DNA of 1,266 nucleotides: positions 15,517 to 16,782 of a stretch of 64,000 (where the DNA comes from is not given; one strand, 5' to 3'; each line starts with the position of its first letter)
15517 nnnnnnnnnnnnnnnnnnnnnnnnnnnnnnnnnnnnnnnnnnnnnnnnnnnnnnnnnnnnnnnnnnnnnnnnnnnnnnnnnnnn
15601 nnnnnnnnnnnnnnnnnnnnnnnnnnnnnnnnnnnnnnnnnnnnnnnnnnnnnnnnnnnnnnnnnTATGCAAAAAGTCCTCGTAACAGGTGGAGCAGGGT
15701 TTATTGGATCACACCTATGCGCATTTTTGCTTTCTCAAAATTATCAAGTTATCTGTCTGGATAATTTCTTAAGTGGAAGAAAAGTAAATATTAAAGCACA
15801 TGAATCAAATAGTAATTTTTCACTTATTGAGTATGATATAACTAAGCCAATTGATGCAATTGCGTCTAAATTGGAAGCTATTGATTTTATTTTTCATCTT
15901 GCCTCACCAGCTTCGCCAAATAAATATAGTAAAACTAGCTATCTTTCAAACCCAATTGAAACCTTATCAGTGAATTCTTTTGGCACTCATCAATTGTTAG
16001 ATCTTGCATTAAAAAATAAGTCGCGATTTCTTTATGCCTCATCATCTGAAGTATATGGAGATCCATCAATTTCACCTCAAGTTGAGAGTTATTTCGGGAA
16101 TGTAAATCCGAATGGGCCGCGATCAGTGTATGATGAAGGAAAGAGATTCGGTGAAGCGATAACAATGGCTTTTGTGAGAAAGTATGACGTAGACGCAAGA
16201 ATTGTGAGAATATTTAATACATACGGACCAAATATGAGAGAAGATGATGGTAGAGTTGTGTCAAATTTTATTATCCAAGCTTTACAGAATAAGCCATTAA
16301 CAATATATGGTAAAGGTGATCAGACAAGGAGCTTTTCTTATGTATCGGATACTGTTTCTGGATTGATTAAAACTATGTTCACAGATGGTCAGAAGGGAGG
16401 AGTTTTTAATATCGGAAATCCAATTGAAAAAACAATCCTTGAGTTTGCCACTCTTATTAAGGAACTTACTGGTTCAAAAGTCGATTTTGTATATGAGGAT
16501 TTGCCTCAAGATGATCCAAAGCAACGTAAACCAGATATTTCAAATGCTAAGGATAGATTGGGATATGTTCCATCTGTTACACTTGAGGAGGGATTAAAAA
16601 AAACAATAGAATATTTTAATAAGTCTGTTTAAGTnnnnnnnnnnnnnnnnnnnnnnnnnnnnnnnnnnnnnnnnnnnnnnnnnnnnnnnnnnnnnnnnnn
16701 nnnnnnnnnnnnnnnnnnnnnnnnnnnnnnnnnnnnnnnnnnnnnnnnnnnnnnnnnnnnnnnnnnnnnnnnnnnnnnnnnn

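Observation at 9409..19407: Ten-gene surface-glycosylation operon: three NDP-sugar branches feeding a GtrB-GtrA fusion and a GT-C transferase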

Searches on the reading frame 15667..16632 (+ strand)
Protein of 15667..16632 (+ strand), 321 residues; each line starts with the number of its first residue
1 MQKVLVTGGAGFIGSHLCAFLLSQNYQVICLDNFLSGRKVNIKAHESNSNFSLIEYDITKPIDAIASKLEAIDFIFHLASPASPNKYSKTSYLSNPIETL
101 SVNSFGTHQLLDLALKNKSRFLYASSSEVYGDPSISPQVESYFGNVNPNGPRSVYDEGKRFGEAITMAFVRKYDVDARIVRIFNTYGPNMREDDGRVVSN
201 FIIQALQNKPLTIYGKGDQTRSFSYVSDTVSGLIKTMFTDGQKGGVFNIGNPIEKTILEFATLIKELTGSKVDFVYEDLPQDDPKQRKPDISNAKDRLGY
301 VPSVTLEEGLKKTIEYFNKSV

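Call 5: search_protein_families(library=pfam, proteins=[window:15667-16632:+], max_evalue=0.001)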
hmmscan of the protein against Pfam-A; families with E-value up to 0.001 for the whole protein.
window:15667-16632:+ (321 aa): 8 families
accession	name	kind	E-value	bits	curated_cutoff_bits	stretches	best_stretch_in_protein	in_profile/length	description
PF01370.27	Epimerase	-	2.7e-51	174.8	20.9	1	4-250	1-240/240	NAD dependent epimerase/dehydratase family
PF16363.11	GDP_Man_Dehyd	-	9.2e-50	170.4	27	1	5-313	1-332/332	GDP-mannose 4,6 dehydratase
PF01073.25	3Beta_HSD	-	3e-13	49.9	22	1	5-227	1-219/280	3-beta hydroxysteroid dehydrogenase/isomerase family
PF04321.23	RmlD_sub_bind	-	2.3e-10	40.5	27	1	3-272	2-235/287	RmlD substrate binding domain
PF02719.21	Polysacc_synt_2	-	2.6e-09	37.1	20.2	1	4-119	1-120/293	Polysaccharide biosynthesis protein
PF07993.18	NAD_binding_4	-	2e-07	30.9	20.1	1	6-182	1-204/258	Male sterility protein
PF00106.31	adh_short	-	9.9e-05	22.3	26.6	1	3-116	2-121/195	short chain dehydrogenase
PF13460.12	NAD_binding_10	-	0.0007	19.9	27.2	0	8-160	1-126/184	NAD(P)H-binding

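Call 6: search_protein_families(library=ncbifam, proteins=[window:15667-16632:+], max_evalue=0.001)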
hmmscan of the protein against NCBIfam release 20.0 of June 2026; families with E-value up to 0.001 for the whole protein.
window:15667-16632:+ (321 aa): 30 families (the best 25 are shown)
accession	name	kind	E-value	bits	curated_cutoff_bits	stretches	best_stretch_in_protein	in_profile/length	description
TIGR01181.1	dTDP_gluc_dehyt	equivalog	1.3e-44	152.6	365.1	1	3-319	1-313/321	dTDP-glucose 4,6-dehydratase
TIGR04180.1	EDH_00030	hypoth_equivalog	1.7e-35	122.6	475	1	4-278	1-266/297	NAD-dependent 4,6-dehydratase LegB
NF008872.0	PRK11908.1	equivalog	2.4e-31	109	294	1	1-320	1-338/349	bifunctional UDP-4-keto-pentose/UDP-xylose synthase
TIGR01179.1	galE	equivalog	3.5e-31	108.3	262.3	1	3-316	1-324/332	UDP-glucose 4-epimerase GalE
NF011728.1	PRK15181.1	equivalog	8.9e-31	107.1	760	1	3-317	17-337/348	Vi polysaccharide biosynthesis UDP-N-acetylglucosaminuronic acid C-4 epimerase TviC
TIGR02197.1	heptose_epim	equivalog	4.6e-29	101.6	274.6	1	4-317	1-313/316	ADP-glyceromanno-heptose 6-epimerase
NF007490.0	PRK10084.1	subfamily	2.5e-28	99.1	649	1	3-317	2-334/361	dTDP-glucose 4,6-dehydratase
NF005998.1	PRK08125.1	equivalog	2.8e-28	98.7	777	1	2-317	316-649/649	bifunctional UDP-4-amino-4-deoxy-L-arabinose formyltransferase/UDP-glucuronic acid oxidase ArnA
NF007582.0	PRK10217.1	equivalog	4.1e-27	95.2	698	1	1-317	1-331/355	dTDP-glucose 4,6-dehydratase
NF007956.0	PRK10675.1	subfamily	1.7e-20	73.4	394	1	3-316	2-328/338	UDP-glucose 4-epimerase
NF047922.1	GDPFucSynFcl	equivalog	1.5e-15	57.5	500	1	116-318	94-302/308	GDP-L-fucose synthase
TIGR02622.1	CDP_4_6_dhtase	equivalog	5e-15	55.5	278.45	1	2-319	5-332/352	CDP-glucose 4,6-dehydratase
NF041015.1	UDPsulfquin_syn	equivalog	3.1e-13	49.5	575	1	195-315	236-361/384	UDP-sulfoquinovose synthase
NF043036.1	ErythonDh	equivalog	3.5e-13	49.5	325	1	3-182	2-176/321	D-erythronate dehydrogenase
NF008360.0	PRK11150.1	equivalog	8.7e-13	48.1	452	1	4-257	2-243/310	ADP-glyceromanno-heptose 6-epimerase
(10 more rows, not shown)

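Call 10: search_solved_structures(query=window:15667-16632:+, max_evalue=1e-10, show_alignments=1)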
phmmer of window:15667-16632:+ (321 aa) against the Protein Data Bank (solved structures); distinct sequences matched with E-value up to 1e-10: 91 (the best 60 are shown).
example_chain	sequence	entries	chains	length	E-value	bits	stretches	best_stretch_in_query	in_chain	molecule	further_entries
4gll_A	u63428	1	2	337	7.2e-98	331.1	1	2-320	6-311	UDP-glucuronic acid decarboxylase 1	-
2b69_A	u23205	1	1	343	7.7e-98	331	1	2-320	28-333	UDP-glucuronate decarboxylase 1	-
4m55_A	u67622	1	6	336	3.6e-97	328.8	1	2-320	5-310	UDP-glucuronic acid decarboxylase 1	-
4lk3_A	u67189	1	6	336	5e-97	328.3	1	2-320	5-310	UDP-glucuronic acid decarboxylase 1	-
6zl6_A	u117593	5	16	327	4.7e-41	144.5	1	3-317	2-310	Epimerase domain-containing protein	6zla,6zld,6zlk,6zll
6zlj_A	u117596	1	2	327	1.4e-40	142.9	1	3-317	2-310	Epimerase domain-containing protein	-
4zrm_A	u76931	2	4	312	9e-37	130.5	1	3-320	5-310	UDP-glucose 4-epimerase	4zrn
6pmh_A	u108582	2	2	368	5.7e-34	121.3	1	4-319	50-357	UDP-glucose 4-epimerase related protein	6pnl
8vr2_A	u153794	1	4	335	2.8e-33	119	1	2-318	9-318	NAD-dependent epimerase/dehydratase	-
7ys8_A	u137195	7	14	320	3.3e-33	118.8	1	3-318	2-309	UDP-glucose 4-epimerase | UDP-glucose 4-epimerase along with EC 5.1.3.2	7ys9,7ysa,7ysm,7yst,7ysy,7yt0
8rdg_A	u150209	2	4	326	6.2e-33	117.9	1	3-276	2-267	SDR family NAD(P)-dependent oxidoreductase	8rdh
8rdi_A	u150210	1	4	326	2.2e-32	116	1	3-276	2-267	SDR family NAD(P)-dependent oxidoreductase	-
6bwl_A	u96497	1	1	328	4.7e-31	111.7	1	3-317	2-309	Pal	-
2hun_A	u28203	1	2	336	1.5e-30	110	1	2-319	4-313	336aa long hypothetical dTDP-glucose 4,6-dehydratase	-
6bi4_A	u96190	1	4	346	2.6e-29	106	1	3-320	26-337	dTDP-glucose 4,6-dehydratase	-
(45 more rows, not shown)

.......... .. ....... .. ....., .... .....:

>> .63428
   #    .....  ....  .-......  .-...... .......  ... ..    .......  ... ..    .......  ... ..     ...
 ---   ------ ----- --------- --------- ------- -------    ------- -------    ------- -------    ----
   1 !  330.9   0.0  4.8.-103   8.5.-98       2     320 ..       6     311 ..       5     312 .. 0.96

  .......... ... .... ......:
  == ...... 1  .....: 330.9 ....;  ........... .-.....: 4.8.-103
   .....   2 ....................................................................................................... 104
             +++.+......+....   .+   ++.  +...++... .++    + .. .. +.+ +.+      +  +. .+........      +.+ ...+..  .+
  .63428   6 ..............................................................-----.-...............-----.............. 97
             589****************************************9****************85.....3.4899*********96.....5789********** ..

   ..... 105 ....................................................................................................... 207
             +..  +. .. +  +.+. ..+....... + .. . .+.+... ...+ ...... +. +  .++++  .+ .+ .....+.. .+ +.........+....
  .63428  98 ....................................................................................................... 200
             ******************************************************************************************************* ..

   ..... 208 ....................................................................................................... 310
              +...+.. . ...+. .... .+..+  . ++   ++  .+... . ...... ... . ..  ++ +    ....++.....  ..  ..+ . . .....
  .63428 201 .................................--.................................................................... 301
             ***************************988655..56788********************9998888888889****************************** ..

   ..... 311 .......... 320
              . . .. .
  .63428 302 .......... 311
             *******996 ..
